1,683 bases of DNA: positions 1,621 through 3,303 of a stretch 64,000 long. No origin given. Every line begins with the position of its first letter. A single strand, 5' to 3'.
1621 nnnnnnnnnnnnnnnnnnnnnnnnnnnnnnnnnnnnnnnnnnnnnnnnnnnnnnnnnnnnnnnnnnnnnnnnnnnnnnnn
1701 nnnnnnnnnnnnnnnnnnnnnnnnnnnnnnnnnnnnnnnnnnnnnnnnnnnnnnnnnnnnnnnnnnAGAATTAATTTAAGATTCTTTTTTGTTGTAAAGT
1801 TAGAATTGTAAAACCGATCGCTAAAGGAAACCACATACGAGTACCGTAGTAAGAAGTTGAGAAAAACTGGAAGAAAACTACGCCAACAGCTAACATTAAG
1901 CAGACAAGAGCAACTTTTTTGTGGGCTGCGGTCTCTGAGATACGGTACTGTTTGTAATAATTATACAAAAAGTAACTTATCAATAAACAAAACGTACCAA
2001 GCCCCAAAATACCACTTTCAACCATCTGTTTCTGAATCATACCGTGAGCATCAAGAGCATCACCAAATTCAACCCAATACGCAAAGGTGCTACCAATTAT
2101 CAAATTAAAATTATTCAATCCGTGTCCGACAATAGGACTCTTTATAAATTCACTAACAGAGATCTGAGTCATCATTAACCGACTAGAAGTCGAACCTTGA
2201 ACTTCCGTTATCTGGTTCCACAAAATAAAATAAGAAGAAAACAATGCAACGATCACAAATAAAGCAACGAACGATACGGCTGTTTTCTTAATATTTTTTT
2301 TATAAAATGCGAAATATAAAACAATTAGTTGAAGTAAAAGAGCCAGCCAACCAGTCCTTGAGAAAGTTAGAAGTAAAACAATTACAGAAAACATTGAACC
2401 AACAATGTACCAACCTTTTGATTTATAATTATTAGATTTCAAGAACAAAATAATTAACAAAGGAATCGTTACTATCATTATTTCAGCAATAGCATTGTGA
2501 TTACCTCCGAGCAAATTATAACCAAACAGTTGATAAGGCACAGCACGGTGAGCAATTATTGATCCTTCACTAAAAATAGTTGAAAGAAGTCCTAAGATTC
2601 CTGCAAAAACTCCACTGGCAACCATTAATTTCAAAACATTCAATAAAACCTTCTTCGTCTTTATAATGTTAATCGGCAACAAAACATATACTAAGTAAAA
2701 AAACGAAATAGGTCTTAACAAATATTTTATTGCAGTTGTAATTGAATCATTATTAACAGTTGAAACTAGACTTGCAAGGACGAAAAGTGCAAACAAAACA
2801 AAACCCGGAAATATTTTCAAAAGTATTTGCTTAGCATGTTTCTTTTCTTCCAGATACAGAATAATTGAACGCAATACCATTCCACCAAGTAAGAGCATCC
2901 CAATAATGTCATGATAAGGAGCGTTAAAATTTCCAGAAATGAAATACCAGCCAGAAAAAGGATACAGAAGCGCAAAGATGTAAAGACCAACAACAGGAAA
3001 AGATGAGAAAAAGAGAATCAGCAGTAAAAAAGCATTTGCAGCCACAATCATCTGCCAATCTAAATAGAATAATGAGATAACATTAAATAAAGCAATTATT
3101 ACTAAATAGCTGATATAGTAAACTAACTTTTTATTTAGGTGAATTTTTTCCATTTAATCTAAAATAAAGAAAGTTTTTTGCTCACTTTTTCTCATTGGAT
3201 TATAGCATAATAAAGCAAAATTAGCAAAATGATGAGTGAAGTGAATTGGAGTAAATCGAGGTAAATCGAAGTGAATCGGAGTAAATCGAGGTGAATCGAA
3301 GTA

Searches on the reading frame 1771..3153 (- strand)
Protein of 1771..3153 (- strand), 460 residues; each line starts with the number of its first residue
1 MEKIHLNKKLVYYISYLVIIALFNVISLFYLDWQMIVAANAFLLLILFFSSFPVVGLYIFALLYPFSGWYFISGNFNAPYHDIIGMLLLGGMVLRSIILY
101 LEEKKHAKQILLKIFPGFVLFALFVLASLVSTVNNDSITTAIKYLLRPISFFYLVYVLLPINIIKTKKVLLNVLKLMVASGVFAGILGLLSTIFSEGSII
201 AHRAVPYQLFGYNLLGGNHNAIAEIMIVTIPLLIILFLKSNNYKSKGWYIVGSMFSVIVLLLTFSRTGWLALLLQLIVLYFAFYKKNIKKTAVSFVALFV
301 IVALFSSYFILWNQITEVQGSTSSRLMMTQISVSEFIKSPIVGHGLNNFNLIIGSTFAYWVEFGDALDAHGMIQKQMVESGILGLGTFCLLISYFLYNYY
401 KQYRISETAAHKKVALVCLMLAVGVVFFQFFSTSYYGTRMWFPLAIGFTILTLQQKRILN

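Call 12: search_protein_families(library=pfam, proteins=[window:1771-3153:-], max_evalue=0.01)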
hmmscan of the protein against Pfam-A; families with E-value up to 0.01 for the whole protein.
window:1771-3153:- (460 aa): 1 family
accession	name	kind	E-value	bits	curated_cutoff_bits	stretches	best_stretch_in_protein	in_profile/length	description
PF04932.20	Wzy_C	-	2.5e-13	50.5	31.7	1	253-388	3-148/149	O-Antigen ligase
